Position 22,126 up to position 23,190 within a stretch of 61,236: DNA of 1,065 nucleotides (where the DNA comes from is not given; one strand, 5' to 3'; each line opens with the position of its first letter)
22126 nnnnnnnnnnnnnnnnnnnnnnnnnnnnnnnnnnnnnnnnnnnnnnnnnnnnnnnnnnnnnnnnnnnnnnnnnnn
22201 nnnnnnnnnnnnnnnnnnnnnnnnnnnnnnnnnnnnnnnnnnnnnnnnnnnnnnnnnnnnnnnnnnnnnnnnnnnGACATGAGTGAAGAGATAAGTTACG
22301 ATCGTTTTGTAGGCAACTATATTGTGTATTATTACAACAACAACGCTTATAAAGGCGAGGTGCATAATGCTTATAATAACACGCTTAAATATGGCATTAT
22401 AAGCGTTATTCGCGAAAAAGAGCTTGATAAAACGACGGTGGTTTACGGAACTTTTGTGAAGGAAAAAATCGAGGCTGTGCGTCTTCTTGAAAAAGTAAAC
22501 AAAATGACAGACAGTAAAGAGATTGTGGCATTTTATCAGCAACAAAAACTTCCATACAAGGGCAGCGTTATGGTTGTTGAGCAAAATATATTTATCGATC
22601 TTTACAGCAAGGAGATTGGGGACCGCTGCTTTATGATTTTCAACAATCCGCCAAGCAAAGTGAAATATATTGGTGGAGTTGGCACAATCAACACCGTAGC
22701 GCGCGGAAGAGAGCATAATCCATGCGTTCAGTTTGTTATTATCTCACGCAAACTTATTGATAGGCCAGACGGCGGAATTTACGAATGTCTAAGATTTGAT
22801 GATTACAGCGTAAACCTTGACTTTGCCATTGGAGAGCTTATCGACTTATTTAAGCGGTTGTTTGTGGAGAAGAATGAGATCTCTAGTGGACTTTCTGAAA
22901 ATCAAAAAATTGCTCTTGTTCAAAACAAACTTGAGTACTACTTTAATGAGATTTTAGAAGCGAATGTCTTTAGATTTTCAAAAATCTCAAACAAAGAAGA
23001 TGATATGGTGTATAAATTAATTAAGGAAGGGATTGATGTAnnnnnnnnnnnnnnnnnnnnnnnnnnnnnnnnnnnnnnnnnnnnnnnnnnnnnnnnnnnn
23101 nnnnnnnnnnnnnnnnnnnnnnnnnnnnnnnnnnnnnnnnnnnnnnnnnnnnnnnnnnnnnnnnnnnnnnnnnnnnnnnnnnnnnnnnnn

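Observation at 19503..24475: Divergent four-gene locus: XRE-HTH + hydrolase-type RelA/SpoT homolog facing an HExxH protein + HipA-like kinase-signature protein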

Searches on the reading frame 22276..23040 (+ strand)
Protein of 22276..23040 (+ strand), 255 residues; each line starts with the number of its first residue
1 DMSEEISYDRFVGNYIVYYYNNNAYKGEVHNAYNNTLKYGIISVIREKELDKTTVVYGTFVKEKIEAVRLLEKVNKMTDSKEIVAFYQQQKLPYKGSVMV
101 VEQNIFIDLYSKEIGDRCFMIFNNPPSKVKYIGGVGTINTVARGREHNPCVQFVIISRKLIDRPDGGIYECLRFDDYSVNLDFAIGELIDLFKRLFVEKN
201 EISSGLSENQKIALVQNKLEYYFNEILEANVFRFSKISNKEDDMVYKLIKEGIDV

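Call 45: search_protein_representatives(protein=window:22276-23040:+)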
Query: 255 residues. Proteins with E-value up to 0.001 (for the whole library): 226; up to 1e-10: 132; up to 1e-30: 14. The best 150 are listed.
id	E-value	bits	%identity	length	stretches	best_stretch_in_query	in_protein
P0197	1.3e-83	296.6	58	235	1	29-254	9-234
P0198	1.5e-72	260.4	47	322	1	4-252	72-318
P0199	6.9e-62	225.5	45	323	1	9-254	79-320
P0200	2.5e-58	213.8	57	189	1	45-210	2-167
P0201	2.4e-57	210.6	40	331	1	3-251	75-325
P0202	6.5e-55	202.6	52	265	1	9-193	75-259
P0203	3.8e-51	190.3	43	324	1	6-251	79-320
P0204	2.4e-50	187.7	40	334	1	8-250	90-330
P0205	1.3e-46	175.5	40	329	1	7-253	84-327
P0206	2.8e-45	171.1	37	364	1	6-251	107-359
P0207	1.0e-36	143.1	33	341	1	7-250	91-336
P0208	4.6e-33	131.1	50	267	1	5-128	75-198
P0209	1.9e-31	125.8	63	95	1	162-254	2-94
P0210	6.2e-31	124.1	44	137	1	120-252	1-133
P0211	3.3e-30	121.7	34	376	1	8-249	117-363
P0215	4.4e-27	111.5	33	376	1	7-252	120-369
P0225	1.1e-23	100.4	31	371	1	7-252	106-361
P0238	2.5e-19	86.1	29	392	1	4-251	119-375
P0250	4.9e-18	81.9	30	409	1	7-254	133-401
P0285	5.6e-14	68.6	25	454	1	73-252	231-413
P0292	2.3e-13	66.6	35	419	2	94-250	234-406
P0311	2.0e-12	63.5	27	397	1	8-248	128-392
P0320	9.7e-12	61.3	24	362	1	14-252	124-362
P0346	2.5e-09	53.4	26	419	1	6-250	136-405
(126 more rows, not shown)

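Call 46: search_protein_families(library=pfam, proteins=[P0206, P0211, P0215, P0225, P0238, P0250, P0285, P0292, P0311, P0346], max_evalue=0.01)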
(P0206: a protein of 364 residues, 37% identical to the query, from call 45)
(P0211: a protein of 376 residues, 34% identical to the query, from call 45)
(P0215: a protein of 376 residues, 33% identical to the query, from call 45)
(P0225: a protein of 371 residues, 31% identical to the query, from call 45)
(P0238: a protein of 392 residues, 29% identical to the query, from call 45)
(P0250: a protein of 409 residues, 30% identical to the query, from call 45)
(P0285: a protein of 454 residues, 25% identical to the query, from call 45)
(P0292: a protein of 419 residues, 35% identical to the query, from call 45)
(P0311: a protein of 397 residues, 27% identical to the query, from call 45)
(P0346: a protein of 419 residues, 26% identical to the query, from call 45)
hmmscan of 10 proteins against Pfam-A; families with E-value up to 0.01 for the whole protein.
P0206 (364 aa): 4 families
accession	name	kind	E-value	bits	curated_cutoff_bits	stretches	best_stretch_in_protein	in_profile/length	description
PF01381.28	HTH_3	-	1.6e-10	41.3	23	1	25-78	1-54/55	Helix-turn-helix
PF12844.13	HTH_19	-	1.4e-07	31.8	30.2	1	23-82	2-61/64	Helix-turn-helix domain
PF13443.12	HTH_26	-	1.9e-07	31.7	22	1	24-80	1-58/63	Cro/C1-type HTH DNA-binding domain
PF13412.12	HTH_24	-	0.00032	20.7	21.9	1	25-56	9-40/48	Winged helix-turn-helix DNA-binding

P0211 (376 aa): 5 families
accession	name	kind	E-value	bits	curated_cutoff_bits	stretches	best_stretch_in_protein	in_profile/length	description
PF13412.12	HTH_24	-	6.2e-05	22.9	21.9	1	33-60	12-39/48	Winged helix-turn-helix DNA-binding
PF13443.12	HTH_26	-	8.4e-05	23.2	22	1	29-91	1-58/63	Cro/C1-type HTH DNA-binding domain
PF12844.13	HTH_19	-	0.0001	22.5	30.2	1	30-94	4-62/64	Helix-turn-helix domain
PF01381.28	HTH_3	-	0.00056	20.3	23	1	34-89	5-54/55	Helix-turn-helix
PF20317.4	HTH_60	-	0.0095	16.7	24.1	0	24-68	4-48/140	Helix-turn-helix domain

P0215 (376 aa): 4 families
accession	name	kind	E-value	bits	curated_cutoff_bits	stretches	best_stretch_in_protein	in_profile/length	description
PF01381.28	HTH_3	-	2e-07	31.4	23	1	43-94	4-55/55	Helix-turn-helix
PF12844.13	HTH_19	-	1.5e-06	28.4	30.2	1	43-98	7-62/64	Helix-turn-helix domain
PF13744.12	HTH_37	-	0.00057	20.1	27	1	36-72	19-55/80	Helix-turn-helix domain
PF13443.12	HTH_26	-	0.0008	20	22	1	39-72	1-34/63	Cro/C1-type HTH DNA-binding domain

P0225 (371 aa): 3 families
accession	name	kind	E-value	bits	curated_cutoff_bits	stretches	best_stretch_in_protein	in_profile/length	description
PF12844.13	HTH_19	-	2.9e-05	24.3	30.2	1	25-85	5-62/64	Helix-turn-helix domain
PF01381.28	HTH_3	-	0.00014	22.2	23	1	25-81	2-55/55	Helix-turn-helix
PF13443.12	HTH_26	-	0.0015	19.2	22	1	27-57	5-35/63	Cro/C1-type HTH DNA-binding domain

P0238 (392 aa): 3 families
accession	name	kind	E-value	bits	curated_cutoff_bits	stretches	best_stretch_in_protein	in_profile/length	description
PF01381.28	HTH_3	-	8.5e-06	26.2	23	1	40-94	1-55/55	Helix-turn-helix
PF13560.12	HTH_31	-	0.00024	21.8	27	1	40-90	6-57/64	Helix-turn-helix domain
PF12844.13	HTH_19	-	0.0018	18.6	30.2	0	39-60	3-24/64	Helix-turn-helix domain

P0250 (409 aa): 10 families
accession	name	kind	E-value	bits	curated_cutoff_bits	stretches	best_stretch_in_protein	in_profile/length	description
PF13384.12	HTH_23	-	8.7e-05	22.7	24.6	1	40-68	12-40/50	Homeodomain-like domain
PF13443.12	HTH_26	-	0.00014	22.5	22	1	36-69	1-34/63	Cro/C1-type HTH DNA-binding domain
PF01381.28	HTH_3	-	0.00024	21.5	23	1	45-67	9-31/55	Helix-turn-helix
PF13542.12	HTH_Tnp_ISL3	-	0.0011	18.8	27.4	1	42-68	23-49/51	Helix-turn-helix domain of transposase family ISL3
PF13518.12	HTH_28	-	0.0023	18.4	25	0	45-68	12-35/52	Helix-turn-helix domain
PF08220.18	HTH_DeoR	-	0.0063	16.7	21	0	40-62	9-31/57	DeoR-like helix-turn-helix domain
PF12728.13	HTH_17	-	0.0069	17.1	27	0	47-68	3-24/51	Helix-turn-helix domain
PF13545.12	HTH_Crp_2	-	0.0081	16.5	27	0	45-68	22-45/70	Crp-like helix-turn-helix domain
PF13412.12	HTH_24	-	0.0081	16.2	21.9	0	37-64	9-36/48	Winged helix-turn-helix DNA-binding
PF00356.27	LacI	-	0.0092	16.2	27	0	49-72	3-26/46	Bacterial regulatory proteins, lacI family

P0285 (454 aa): 2 families
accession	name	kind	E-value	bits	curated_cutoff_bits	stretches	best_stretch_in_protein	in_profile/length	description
PF01381.28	HTH_3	-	0.00093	19.6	23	1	72-103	3-34/55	Helix-turn-helix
PF13443.12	HTH_26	-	0.006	17.2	22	0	69-106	1-38/63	Cro/C1-type HTH DNA-binding domain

P0292 (419 aa): 3 families
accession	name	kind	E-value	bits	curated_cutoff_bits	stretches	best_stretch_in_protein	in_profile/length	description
PF01381.28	HTH_3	-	7.2e-09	36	23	1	46-89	3-46/55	Helix-turn-helix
PF12844.13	HTH_19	-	0.00022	21.5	30.2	1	41-93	1-53/64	Helix-turn-helix domain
PF13560.12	HTH_31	-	0.0018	19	27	1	40-89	2-52/64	Helix-turn-helix domain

P0311 (397 aa): 0 families

P0346 (419 aa): 0 families

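Call 47: find_encoding_contigs(protein=P0211, flank=5000, max_places=2)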
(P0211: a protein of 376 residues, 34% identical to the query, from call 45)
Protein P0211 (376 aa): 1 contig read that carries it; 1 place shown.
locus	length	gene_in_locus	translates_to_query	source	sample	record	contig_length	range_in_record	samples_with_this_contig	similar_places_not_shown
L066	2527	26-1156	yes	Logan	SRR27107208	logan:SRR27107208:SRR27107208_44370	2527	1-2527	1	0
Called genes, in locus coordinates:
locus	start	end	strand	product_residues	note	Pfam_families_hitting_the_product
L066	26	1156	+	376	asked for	-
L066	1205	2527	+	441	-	?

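Call 49: find_encoding_contigs(protein=P0346, flank=6000, max_places=2)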
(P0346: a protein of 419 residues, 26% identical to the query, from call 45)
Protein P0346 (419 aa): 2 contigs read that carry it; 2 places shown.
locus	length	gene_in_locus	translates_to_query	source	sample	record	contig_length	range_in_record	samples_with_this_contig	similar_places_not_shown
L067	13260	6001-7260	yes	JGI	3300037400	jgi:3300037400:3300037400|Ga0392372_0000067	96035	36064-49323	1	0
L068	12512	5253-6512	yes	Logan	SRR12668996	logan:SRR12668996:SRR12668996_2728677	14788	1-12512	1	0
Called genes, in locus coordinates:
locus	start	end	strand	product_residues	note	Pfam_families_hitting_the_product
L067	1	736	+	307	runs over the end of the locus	PF00665:rve, PF13683:rve_3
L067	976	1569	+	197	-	-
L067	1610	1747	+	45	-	-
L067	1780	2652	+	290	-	PF04266:ASCH (weak), PF01885:PTS_2-RNA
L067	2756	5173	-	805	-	PF00004:AAA, PF07724:AAA_2, PF07728:AAA_5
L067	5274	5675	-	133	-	-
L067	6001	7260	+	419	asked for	-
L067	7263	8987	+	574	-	PF13328:HD_4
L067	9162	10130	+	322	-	-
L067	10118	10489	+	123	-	-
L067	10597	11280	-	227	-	PF00149:Metallophos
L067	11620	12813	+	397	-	PF00078:RVT_1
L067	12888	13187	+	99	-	-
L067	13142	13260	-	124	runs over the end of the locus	PF00730:HhH-GPD (weak)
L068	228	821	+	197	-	-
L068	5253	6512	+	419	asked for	-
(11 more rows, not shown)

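Call 50: find_encoding_contigs(protein=P0238, flank=6000, max_places=2)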
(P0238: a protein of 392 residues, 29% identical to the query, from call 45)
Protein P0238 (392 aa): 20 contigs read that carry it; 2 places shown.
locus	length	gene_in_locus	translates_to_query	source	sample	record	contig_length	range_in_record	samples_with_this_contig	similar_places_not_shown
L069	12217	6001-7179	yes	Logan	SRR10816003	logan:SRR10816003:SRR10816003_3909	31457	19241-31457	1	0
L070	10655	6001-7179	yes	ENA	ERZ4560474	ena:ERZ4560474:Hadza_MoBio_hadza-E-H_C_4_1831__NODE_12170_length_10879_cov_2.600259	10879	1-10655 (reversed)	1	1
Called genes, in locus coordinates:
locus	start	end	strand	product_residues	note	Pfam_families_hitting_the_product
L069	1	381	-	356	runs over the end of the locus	PF13421:Band_7_1, PF01145:Band_7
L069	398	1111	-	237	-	PF01841:Transglut_core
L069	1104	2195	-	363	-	-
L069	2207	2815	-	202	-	-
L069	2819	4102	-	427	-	PF00899:ThiF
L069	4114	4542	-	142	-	-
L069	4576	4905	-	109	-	-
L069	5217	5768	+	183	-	-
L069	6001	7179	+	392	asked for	PF01381:HTH_3 (weak)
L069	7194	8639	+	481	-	PF13328:HD_4, PF01966:HD, PF02824:TGS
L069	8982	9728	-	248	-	-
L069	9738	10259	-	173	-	-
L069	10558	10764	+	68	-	-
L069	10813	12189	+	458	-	PF01527:HTH_Tnp_1 (faint), PF13518:HTH_28 (faint), PF13276:HTH_21, PF00665:rve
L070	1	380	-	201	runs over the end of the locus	?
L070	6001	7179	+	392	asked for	PF01381:HTH_3 (weak)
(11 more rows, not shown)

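Call 80: find_encoding_contigs(protein=P0285, flank=6000, max_places=1)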
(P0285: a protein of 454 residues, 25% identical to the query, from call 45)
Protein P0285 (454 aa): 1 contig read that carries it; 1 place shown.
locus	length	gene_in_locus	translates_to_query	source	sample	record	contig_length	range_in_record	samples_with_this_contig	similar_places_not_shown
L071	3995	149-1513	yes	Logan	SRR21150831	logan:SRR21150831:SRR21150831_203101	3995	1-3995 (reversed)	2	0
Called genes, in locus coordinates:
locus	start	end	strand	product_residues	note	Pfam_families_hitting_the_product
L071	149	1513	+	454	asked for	-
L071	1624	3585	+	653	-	-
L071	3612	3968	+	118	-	-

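Call 81: find_encoding_contigs(protein=P0320, flank=6000, max_places=1)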
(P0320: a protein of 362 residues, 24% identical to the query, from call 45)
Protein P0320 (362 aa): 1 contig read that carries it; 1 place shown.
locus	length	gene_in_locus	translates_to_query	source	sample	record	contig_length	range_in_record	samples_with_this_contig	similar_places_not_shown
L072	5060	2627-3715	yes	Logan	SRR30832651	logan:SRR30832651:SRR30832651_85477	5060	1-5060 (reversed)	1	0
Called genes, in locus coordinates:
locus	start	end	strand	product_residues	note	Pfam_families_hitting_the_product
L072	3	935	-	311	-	?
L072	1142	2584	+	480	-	PF12224:Amidoligase_2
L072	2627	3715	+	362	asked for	-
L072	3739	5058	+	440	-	?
